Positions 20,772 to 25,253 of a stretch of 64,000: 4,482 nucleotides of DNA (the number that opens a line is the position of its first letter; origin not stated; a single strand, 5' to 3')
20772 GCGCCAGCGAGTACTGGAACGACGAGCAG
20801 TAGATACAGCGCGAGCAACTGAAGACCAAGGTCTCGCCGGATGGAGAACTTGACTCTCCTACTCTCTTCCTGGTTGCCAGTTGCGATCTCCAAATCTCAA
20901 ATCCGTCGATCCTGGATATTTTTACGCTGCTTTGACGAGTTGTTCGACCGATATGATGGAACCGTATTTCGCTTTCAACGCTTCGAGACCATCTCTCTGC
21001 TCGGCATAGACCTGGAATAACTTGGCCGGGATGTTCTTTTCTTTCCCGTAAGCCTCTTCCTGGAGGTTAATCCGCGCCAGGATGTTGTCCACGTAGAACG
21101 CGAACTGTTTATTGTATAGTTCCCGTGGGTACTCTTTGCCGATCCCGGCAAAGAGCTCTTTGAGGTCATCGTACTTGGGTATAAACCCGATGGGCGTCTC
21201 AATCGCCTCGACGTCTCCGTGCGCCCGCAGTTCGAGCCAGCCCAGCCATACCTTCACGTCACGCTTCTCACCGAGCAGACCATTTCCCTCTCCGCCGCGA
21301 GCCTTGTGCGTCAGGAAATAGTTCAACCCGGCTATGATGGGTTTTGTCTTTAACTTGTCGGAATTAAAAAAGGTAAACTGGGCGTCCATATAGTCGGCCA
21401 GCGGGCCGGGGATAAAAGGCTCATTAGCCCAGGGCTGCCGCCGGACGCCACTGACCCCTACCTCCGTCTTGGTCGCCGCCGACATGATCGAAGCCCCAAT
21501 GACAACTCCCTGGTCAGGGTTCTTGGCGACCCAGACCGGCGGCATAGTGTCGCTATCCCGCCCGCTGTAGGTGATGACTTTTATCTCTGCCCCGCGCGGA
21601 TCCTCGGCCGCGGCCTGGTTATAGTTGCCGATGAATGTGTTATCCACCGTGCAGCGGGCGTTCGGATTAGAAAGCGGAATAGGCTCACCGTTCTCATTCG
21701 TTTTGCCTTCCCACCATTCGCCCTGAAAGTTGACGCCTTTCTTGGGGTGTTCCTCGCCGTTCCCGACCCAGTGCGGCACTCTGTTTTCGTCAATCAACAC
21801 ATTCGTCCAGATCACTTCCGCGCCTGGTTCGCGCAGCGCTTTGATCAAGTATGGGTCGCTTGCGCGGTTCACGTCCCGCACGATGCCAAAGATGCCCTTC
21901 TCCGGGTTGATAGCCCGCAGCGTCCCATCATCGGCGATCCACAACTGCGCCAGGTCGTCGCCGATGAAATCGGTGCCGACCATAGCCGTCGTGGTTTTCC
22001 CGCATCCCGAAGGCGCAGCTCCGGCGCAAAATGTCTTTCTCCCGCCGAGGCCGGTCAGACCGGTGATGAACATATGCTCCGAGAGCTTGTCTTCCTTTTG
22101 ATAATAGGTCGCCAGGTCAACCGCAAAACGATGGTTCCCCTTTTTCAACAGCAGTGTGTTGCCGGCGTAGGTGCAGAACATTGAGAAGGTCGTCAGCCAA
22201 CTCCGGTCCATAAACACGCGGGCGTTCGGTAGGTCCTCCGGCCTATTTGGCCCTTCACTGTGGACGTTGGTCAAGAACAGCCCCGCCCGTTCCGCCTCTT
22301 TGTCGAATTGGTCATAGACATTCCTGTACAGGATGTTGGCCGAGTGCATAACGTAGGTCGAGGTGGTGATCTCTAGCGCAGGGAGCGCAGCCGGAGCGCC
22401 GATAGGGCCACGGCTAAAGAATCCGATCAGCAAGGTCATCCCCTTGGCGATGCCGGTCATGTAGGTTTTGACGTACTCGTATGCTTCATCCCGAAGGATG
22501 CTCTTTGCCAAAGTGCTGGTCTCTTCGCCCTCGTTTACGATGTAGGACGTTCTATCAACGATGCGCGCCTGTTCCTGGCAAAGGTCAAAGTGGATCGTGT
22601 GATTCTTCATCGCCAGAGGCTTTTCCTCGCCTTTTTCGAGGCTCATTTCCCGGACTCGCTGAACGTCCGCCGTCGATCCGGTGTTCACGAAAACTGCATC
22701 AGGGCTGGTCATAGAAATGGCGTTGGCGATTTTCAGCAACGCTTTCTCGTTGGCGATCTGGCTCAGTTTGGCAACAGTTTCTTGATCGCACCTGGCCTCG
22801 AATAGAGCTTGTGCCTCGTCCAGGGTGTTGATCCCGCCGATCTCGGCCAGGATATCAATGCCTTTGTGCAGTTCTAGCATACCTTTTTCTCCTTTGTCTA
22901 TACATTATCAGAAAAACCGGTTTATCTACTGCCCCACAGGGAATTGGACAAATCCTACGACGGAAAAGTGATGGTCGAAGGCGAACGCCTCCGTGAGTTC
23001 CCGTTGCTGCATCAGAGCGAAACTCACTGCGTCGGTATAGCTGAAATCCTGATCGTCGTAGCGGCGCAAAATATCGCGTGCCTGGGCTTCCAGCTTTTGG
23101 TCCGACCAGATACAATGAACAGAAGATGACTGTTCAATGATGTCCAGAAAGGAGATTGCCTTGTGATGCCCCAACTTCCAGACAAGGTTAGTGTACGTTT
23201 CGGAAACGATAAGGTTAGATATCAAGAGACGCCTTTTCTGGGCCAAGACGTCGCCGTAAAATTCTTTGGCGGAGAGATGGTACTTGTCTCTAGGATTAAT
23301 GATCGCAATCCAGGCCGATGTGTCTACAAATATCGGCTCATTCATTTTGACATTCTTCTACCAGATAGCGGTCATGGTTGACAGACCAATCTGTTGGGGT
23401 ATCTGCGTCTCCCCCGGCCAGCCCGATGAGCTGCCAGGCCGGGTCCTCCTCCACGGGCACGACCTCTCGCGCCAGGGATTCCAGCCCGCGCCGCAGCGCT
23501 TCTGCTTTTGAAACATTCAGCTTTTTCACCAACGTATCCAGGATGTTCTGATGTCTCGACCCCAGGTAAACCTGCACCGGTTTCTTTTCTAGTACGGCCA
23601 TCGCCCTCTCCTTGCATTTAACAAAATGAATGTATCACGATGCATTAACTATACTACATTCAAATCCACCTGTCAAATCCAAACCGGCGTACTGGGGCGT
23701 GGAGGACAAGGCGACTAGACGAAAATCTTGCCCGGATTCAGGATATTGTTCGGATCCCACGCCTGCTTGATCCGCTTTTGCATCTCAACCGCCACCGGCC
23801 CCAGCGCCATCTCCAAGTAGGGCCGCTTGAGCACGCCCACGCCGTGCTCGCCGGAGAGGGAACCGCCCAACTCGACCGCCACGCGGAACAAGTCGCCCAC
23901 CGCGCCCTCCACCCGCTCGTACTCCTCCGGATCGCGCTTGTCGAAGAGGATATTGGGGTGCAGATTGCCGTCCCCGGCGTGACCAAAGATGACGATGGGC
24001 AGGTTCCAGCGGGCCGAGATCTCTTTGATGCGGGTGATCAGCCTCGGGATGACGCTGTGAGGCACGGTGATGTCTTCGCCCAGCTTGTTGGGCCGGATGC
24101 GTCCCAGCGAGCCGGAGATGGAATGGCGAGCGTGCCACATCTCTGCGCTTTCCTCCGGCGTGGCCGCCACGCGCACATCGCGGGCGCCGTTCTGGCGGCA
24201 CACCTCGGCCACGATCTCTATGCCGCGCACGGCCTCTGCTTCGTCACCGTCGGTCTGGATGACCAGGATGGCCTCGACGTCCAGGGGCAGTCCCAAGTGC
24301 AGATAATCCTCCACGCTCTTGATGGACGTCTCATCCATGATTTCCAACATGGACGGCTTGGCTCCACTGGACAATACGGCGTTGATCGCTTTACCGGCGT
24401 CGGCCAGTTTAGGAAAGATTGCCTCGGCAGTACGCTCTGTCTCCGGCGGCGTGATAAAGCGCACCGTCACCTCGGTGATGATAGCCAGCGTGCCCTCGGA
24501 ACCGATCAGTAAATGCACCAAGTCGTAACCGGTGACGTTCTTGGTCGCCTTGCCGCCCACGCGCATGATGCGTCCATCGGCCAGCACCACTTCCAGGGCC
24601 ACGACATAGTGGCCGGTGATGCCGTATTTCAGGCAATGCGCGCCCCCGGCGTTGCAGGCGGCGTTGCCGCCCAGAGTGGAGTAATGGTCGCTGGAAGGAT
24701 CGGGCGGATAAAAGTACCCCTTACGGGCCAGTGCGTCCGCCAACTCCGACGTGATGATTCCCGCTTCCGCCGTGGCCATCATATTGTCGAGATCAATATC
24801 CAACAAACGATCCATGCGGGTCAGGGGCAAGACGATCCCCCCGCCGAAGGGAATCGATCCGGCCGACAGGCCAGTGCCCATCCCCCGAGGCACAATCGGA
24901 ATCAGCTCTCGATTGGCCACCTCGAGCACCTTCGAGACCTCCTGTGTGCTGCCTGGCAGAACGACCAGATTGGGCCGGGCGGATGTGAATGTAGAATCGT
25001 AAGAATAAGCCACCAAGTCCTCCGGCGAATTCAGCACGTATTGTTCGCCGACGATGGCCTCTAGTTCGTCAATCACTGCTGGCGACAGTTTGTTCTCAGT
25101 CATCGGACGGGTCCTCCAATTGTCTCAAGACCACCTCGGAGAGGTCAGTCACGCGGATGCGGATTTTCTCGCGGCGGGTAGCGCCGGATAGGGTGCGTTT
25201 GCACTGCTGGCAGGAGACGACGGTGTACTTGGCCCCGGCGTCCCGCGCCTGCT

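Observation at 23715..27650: LarA-like racemase co-operonic with GlcF/GlcD-like dehydrogenase subunits; LarB/C/E maturases absent from the window; palindromic operator upstream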

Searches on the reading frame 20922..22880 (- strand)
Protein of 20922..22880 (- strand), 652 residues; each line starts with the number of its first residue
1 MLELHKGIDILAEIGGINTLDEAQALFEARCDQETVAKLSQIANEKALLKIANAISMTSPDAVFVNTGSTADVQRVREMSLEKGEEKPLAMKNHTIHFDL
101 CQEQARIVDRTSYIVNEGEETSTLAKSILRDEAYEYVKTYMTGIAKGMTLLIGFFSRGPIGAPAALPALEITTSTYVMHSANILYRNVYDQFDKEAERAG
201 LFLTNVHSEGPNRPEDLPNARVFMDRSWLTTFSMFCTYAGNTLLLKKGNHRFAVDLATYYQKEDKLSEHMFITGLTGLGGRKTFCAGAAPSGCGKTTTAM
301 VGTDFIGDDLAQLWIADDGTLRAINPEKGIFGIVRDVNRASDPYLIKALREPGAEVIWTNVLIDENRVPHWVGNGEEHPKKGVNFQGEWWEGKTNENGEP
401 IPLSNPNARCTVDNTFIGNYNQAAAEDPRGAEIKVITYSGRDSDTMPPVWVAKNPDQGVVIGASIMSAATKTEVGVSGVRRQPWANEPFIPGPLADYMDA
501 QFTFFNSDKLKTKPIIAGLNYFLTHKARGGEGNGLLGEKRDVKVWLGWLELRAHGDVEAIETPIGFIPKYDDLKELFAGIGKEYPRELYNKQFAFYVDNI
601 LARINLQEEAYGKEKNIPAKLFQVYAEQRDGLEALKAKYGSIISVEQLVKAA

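Call 3: search_protein_families(library=pfam, proteins=[window:20922-22880:-])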
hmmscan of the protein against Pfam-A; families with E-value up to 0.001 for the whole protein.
window:20922-22880:- (652 aa): 2 families
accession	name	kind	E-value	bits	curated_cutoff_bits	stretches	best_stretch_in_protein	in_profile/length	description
PF00821.23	PEPCK_GTP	-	7.2e-92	308.4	23.8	1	266-629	2-355/357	Phosphoenolpyruvate carboxykinase C-terminal P-loop domain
PF17297.7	PEPCK_N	-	2e-52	178.4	23.8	1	51-257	3-217/218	Phosphoenolpyruvate carboxykinase N-terminal domain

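Call 4: search_protein_families(library=ncbifam, proteins=[window:20922-22880:-])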
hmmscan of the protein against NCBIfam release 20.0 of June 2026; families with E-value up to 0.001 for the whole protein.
window:20922-22880:- (652 aa): 1 family
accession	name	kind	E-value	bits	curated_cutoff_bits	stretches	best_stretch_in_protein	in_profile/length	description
NF003253.0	PRK04210.1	equivalog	1.1e-161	539.2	504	1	29-634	5-609/612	phosphoenolpyruvate carboxykinase (GTP)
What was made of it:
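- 20922..22880 (-): GTP-dependent PEP carboxykinase. Syntenic neighbour downstream of the operon, separated from it by a vapBC-like insertion. A functional link is inferred only. NF003253 539 bits, above the 504 cut-off (call 4).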

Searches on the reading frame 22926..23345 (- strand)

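Call 3: search_protein_families(library=pfam, proteins=[window:22926-23345:-])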
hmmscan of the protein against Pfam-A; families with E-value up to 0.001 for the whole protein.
window:22926-23345:- (139 aa): 1 family
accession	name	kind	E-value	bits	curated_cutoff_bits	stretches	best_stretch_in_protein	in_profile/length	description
PF01850.27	PIN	-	7.6e-14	52.8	23.6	1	5-132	1-119/120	PIN domain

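Call 4: search_protein_families(library=ncbifam, proteins=[window:22926-23345:-])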
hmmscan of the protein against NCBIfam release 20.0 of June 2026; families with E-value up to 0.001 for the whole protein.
window:22926-23345:- (139 aa): 0 families

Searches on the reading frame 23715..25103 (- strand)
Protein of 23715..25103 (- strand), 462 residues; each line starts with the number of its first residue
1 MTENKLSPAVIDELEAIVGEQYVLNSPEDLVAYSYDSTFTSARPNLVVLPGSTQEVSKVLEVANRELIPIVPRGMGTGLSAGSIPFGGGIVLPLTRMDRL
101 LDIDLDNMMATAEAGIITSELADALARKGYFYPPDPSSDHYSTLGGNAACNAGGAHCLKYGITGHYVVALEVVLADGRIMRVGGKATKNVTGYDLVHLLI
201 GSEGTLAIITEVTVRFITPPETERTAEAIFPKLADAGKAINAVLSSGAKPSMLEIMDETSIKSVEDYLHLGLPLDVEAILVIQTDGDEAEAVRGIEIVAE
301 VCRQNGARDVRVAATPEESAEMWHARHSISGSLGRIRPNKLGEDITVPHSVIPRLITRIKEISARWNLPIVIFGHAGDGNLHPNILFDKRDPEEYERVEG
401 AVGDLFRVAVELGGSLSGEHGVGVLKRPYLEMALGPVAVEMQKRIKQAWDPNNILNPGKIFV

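Call 3: search_protein_families(library=pfam, proteins=[window:23715-25103:-])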
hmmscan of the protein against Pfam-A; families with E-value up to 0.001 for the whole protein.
window:23715-25103:- (462 aa): 2 families
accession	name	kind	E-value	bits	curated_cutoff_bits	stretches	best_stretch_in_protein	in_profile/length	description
PF02913.24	FAD-oxidase_C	-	1.1e-71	241.9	21.2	1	220-460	2-248/248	FAD linked oxidases, C-terminal domain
PF01565.28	FAD_binding_4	-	2.8e-39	134.4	26.4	1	44-182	1-138/139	FAD binding domain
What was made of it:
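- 23715..25103 (-): GlcD-like FAD-dependent D-2-hydroxyacid dehydrogenase (462 aa). Its start overlaps the Fe-S stop by 8 nt. Pfam FAD_binding_4 + FAD-oxidase_C (call 3).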

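Call 4: search_protein_families(library=ncbifam, proteins=[window:23715-25103:-])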
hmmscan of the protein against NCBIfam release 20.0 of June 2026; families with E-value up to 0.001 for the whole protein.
window:23715-25103:- (462 aa): 11 families
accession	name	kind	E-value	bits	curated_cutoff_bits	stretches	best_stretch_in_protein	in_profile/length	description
TIGR00387.1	glcD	equivalog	4.9e-141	470.3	567.9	1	47-459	1-413/413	glycolate oxidase subunit GlcD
NF008408.0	PRK11230.1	equivalog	1.2e-109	367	897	1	9-459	20-470/499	glycolate oxidase subunit GlcD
NF049975.1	2HglutDHaseYdiJ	equivalog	7e-43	146.6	1350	2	29-182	37-192/1018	D-2-hydroxyglutarate dehydrogenase YdiJ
NF008439.0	PRK11282.1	equivalog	1.2e-24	86.8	284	1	57-230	12-184/358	glycolate oxidase subunit GlcE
NF053785.1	DcplphribOxDprE1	equivalog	2.9e-14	53.1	500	1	54-216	25-180/449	decaprenylphosphoryl-beta-D-ribose oxidase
TIGR01678.1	FAD_lactone_ox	subfamily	5.1e-14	52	396.8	1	40-225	11-187/438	sugar 1,4-lactone oxidase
TIGR01679.1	bact_FAD_ox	subfamily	2.3e-10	39.9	292.25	1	37-218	5-174/419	FAD-linked oxidoreductase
NF041227.1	BagG_FevA2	exception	1e-08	34.2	850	1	24-216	24-207/455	bagremycin/ferroverdin biosynthesis FAD-dependent oxygenase BagG/FevA2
NF041226.1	BagK_FevA1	equivalog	1.1e-08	34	800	1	40-216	37-203/453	bagremycin/ferroverdin biosynthesis FAD-dependent oxygenase BagK/FevA1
NF008387.0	PRK11183.1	equivalog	3e-06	26.1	391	1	7-88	8-89/570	D-lactate dehydrogenase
TIGR01676.1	GLDHase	equivalog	0.00021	20.3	458.25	1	27-218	45-227/541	L-galactonolactone dehydrogenase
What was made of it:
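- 23715..25103 (-): TIGR00387 glcD 470 bits, below the 568 cut-off (call 4).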

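Call 60: search_solved_structures(query=window:23715-25103:-, show_alignments=3, max_evalue=1e-20)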
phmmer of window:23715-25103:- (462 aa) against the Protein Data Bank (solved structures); distinct sequences matched with E-value up to 1e-20: 10.
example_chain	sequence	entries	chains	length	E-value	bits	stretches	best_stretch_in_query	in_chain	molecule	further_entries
9qgz_A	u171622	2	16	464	2.3e-89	303.5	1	8-461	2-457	Glycolate oxidase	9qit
7qh2_C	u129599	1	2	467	4.6e-81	276.1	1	33-460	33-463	Lactate dehydrogenase (NAD(+),ferredoxin) subunit LctD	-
8jdc_A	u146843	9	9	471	7.9e-72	245.7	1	5-460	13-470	Probable D-lactate dehydrogenase, mitochondrial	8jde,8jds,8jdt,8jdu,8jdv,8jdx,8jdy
8jdb_A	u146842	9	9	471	1.9e-70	241.1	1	5-460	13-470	Probable D-lactate dehydrogenase, mitochondrial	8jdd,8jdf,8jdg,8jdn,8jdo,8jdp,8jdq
3pm9_A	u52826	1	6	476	2.3e-67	231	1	5-460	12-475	Putative oxidoreductase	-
6lpn_A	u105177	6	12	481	2.4e-49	171.6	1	23-459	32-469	D-2-hydroxyglutarate dehydrogenase, mitochondrial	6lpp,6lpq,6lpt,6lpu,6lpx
4bby_A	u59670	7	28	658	3.3e-29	105.2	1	43-259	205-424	ALKYLDIHYDROXYACETONEPHOSPHATE SYNTHASE, PEROXISOMAL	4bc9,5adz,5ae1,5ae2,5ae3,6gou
4bc7_A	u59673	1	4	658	3.3e-29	105.2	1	43-259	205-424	ALKYLDIHYDROXYACETONEPHOSPHATE SYNTHASE, PEROXISOMAL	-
4bca_A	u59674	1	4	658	3.3e-29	105.2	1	43-259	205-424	ALKYLDIHYDROXYACETONEPHOSPHATE SYNTHASE, PEROXISOMAL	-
2uuu_A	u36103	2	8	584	4.3e-29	104.8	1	43-258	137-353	ALKYLDIHYDROXYACETONEPHOSPHATE SYNTHASE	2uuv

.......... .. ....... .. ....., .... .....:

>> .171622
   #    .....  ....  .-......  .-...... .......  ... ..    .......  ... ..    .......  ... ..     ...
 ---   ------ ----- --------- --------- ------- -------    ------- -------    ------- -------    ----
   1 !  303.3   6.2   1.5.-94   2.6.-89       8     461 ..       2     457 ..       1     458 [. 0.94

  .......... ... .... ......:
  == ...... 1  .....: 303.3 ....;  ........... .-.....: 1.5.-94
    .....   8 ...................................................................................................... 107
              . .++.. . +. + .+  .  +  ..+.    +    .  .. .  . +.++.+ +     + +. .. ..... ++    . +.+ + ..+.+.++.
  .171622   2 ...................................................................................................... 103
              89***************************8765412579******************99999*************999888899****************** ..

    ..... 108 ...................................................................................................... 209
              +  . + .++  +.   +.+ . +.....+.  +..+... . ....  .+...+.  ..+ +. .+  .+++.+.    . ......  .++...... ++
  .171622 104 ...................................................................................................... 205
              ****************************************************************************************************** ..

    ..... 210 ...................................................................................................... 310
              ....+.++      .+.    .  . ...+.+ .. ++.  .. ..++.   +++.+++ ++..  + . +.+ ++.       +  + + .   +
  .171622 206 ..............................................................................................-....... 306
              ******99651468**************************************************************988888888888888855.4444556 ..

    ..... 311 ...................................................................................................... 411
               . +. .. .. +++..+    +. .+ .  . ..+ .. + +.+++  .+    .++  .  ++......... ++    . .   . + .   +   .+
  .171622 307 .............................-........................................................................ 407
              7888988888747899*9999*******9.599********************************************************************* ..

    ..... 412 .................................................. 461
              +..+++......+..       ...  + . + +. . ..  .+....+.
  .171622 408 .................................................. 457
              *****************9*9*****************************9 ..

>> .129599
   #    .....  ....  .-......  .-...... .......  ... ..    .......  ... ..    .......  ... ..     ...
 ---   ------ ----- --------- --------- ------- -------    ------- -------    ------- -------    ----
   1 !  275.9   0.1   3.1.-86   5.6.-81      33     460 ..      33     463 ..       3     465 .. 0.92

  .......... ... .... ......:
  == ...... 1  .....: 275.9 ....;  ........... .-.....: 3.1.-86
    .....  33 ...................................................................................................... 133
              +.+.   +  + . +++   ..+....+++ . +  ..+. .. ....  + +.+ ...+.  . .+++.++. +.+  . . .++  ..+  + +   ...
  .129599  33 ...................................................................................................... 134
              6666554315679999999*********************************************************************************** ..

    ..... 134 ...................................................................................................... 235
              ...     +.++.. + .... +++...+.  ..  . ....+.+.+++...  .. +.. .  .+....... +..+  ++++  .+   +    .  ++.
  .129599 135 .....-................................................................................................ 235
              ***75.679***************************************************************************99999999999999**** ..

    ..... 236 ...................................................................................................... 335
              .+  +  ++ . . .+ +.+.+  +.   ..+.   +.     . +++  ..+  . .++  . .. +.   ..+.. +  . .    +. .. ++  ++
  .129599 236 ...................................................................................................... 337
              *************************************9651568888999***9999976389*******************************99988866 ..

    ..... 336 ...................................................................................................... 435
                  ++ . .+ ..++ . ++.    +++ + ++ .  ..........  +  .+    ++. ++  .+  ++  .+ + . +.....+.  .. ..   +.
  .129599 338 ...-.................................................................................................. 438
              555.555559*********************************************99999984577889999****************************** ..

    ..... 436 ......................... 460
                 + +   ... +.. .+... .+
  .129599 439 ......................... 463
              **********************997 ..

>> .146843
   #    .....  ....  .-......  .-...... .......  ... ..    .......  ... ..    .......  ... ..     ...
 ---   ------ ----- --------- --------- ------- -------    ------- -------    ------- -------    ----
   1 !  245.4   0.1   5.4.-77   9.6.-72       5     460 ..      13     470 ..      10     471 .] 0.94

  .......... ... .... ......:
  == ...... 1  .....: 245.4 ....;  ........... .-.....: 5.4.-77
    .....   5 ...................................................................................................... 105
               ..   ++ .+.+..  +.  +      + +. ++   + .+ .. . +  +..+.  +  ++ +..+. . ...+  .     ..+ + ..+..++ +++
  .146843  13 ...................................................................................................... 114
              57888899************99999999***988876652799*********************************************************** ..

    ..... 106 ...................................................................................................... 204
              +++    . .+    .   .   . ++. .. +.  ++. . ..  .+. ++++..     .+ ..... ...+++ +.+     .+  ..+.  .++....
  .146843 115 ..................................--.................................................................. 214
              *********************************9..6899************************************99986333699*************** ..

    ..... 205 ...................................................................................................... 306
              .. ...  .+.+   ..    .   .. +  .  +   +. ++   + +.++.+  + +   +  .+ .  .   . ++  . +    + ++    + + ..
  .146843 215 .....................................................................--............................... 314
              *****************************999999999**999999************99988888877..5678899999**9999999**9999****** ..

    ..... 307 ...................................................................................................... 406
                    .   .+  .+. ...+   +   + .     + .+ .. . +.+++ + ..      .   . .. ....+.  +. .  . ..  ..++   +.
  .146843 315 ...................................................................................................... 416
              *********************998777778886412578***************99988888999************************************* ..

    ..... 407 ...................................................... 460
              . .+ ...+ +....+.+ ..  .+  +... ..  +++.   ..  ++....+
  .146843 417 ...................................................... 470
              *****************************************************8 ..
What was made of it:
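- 23715..25103 (-): PDB matches: 9QGZ, LctD 7QH2, mouse LDHD, then D2HGDH (call 60).
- Closest known: Lactate racemase LarA. Same: LctD (7QH2) is the second-best solved match of the GlcD-like protein (call 60).
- Closest known: Human D-2-hydroxyglutarate dehydrogenase. Different: Overall similarity is lower, at 172 bits (call 60).
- Overall, the GlcD-like protein is closer to glycolate oxidase, LctD and LDHD than to D2HGDH (303, 276 and 245 bits against 172, call 60). The GlcD-like protein is closest overall to glycolate oxidase, LctD and LDHD (call 60).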
